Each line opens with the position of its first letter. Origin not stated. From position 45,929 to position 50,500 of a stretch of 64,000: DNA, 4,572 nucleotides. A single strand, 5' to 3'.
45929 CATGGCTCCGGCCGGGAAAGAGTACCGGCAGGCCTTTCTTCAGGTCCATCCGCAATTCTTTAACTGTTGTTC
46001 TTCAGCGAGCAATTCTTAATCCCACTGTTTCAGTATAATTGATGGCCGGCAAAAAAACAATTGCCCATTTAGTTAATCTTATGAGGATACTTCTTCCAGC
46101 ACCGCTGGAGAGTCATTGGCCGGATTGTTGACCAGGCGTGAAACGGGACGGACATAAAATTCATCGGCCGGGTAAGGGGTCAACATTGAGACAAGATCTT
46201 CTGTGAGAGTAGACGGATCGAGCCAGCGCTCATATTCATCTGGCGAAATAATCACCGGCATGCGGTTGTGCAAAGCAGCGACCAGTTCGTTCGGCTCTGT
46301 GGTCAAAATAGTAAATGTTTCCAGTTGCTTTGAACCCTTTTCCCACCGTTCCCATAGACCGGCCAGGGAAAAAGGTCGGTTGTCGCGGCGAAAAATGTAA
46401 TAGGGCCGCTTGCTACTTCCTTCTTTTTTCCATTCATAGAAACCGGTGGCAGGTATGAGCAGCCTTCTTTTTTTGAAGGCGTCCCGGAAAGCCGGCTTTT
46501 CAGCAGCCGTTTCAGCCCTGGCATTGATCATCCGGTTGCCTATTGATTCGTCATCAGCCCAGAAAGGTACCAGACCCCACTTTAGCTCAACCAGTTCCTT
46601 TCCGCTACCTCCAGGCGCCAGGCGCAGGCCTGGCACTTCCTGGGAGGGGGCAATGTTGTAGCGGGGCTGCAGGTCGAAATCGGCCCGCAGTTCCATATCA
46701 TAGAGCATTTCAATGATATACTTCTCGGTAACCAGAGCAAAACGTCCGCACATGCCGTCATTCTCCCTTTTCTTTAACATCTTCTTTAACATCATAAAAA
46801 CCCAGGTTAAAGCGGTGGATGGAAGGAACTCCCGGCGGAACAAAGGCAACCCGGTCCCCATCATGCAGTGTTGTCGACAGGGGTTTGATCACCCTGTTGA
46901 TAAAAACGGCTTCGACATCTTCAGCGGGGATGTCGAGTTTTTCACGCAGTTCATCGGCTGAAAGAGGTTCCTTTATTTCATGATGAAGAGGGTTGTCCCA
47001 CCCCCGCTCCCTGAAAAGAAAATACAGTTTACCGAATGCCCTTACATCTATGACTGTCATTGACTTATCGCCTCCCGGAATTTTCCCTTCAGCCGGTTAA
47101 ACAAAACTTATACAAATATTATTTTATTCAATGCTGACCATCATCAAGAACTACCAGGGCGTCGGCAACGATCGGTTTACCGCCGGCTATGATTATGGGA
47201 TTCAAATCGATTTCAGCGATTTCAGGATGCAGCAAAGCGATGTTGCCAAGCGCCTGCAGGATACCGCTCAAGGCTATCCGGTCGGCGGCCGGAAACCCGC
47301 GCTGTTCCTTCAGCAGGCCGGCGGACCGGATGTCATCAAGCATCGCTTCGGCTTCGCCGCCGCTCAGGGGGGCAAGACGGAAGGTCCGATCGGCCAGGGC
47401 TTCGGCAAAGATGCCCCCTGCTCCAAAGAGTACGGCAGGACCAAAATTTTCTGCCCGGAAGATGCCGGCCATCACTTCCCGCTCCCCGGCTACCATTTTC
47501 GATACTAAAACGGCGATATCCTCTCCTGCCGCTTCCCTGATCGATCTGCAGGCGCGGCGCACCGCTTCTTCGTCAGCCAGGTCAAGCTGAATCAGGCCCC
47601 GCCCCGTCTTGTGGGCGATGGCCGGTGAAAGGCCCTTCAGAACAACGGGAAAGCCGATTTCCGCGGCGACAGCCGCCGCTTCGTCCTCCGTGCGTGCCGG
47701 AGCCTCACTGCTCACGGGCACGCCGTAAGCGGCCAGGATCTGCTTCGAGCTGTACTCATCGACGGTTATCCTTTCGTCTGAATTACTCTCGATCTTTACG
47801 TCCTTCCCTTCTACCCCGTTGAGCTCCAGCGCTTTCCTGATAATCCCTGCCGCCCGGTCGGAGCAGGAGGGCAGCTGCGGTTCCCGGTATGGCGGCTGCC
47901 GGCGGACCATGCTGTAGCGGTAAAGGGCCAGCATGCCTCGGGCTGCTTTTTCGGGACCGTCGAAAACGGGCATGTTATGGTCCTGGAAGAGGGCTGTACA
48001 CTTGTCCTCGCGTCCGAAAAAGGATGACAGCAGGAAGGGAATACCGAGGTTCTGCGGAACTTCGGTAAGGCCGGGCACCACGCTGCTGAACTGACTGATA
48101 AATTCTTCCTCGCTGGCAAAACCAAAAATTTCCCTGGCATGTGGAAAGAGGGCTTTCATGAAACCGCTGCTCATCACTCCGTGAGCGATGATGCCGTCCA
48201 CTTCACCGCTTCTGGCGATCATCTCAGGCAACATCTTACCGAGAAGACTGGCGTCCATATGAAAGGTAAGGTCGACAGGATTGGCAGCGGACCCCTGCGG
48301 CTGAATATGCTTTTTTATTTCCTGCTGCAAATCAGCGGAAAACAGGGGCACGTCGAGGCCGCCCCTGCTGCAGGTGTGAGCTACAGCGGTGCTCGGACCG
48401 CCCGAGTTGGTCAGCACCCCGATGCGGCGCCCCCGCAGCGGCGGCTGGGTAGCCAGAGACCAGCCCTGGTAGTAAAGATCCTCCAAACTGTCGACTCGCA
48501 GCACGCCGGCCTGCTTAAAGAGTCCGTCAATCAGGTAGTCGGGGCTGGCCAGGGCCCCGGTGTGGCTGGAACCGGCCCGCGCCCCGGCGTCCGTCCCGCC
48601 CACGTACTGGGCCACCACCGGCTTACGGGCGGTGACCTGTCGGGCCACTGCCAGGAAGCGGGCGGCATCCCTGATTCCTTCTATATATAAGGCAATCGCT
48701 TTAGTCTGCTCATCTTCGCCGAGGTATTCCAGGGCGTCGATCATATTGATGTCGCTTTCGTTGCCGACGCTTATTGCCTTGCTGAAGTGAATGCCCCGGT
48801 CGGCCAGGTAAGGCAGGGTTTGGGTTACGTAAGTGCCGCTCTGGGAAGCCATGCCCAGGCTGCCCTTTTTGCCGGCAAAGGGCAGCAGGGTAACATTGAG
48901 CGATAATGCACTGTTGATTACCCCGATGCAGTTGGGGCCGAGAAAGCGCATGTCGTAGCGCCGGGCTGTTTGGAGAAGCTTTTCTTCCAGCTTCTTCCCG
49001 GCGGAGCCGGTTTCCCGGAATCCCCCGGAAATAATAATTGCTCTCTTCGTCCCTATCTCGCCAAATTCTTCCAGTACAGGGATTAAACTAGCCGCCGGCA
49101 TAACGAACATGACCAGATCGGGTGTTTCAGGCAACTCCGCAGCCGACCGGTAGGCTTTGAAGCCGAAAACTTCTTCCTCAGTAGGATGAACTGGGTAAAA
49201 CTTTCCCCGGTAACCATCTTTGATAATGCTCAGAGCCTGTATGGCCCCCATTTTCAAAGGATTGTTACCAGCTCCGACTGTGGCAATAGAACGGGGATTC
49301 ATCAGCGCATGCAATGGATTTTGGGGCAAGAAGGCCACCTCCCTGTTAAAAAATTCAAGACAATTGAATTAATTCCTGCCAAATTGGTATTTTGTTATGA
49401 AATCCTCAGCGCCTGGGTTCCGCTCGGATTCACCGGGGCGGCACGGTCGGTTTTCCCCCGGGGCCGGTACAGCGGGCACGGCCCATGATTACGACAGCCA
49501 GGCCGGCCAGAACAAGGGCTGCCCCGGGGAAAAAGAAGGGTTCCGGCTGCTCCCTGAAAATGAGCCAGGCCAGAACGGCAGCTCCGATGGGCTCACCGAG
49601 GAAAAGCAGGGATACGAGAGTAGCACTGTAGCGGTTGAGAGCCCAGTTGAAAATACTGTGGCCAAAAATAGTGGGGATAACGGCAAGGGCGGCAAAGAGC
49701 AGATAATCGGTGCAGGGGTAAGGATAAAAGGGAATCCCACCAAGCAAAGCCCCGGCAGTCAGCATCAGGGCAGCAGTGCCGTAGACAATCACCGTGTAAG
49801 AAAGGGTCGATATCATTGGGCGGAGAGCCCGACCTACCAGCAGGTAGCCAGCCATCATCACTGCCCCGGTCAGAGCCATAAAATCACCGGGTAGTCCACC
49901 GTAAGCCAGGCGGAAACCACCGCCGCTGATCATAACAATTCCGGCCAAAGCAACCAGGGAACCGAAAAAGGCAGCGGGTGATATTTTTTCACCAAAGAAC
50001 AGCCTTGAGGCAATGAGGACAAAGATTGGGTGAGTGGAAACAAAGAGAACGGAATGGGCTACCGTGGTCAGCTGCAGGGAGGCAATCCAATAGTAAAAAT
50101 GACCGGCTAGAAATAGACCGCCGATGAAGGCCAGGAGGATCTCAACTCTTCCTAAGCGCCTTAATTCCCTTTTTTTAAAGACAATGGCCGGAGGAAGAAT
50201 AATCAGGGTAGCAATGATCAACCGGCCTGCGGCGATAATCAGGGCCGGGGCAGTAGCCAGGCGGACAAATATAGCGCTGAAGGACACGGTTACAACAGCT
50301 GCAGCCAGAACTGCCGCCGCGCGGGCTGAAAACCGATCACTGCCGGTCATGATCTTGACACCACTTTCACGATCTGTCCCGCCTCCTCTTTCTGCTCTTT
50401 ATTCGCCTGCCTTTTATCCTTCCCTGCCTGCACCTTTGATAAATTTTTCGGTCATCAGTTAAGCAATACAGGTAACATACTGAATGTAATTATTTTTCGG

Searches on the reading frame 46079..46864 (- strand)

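Call 9: search_protein_families(library=pfam, proteins=[window:46079-46864:-])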
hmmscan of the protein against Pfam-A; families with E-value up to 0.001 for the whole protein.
window:46079-46864:- (261 aa): 1 family
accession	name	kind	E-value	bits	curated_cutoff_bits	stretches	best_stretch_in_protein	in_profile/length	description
PF02586.19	SRAP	-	5.4e-74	248.8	27.1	1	38-248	1-214/214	SOS response associated peptidase (SRAP)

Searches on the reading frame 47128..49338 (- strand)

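Call 9: search_protein_families(library=pfam, proteins=[window:47128-49338:-])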
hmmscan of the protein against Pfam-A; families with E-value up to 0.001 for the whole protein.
window:47128-49338:- (736 aa): 6 families
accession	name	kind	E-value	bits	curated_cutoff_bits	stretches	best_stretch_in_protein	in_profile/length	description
PF13549.11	ATP-grasp_5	-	9.8e-58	195.5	27.6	1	521-731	5-221/221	ATP-grasp domain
PF13607.11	Succ_CoA_lig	-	9.8e-46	155.4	27.4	1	158-288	1-131/138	Succinyl-CoA ligase like flavodoxin domain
PF13380.12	CoA_binding_2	-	1.4e-21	77.5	22.8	1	16-142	1-115/116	CoA binding domain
PF02786.22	CPSase_L_D2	-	3.5e-05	23.9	19.8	1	529-628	3-101/211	Carbamoyl-phosphate synthase L chain, ATP binding domain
PF08442.15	ATP-grasp_2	-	6.5e-05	23.1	29.5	1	527-568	3-45/202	ATP-grasp domain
PF19045.5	Ligase_CoA_2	-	0.00016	22.2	23.7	1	308-358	3-53/162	Ligase-CoA domain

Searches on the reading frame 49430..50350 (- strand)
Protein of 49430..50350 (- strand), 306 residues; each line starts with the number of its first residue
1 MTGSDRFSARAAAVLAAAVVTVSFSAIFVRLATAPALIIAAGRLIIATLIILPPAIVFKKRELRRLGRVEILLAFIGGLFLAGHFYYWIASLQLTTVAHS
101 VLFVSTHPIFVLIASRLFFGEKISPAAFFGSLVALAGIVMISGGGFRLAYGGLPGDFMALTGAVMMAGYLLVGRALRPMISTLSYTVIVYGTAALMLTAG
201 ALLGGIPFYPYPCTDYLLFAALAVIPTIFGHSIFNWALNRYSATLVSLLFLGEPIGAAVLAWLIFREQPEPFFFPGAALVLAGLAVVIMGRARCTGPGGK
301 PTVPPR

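Call 9: search_protein_families(library=pfam, proteins=[window:49430-50350:-])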
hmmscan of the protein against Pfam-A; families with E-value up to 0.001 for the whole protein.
window:49430-50350:- (306 aa): 2 families
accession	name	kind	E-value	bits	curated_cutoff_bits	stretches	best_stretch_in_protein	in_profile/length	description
PF00892.27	EamA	-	1.1e-31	110.4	28.2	2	154-288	2-134/135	EamA-like transporter family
PF03151.22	TPT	-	0.00065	19.6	30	1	45-140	186-289/291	Triose-phosphate Transporter family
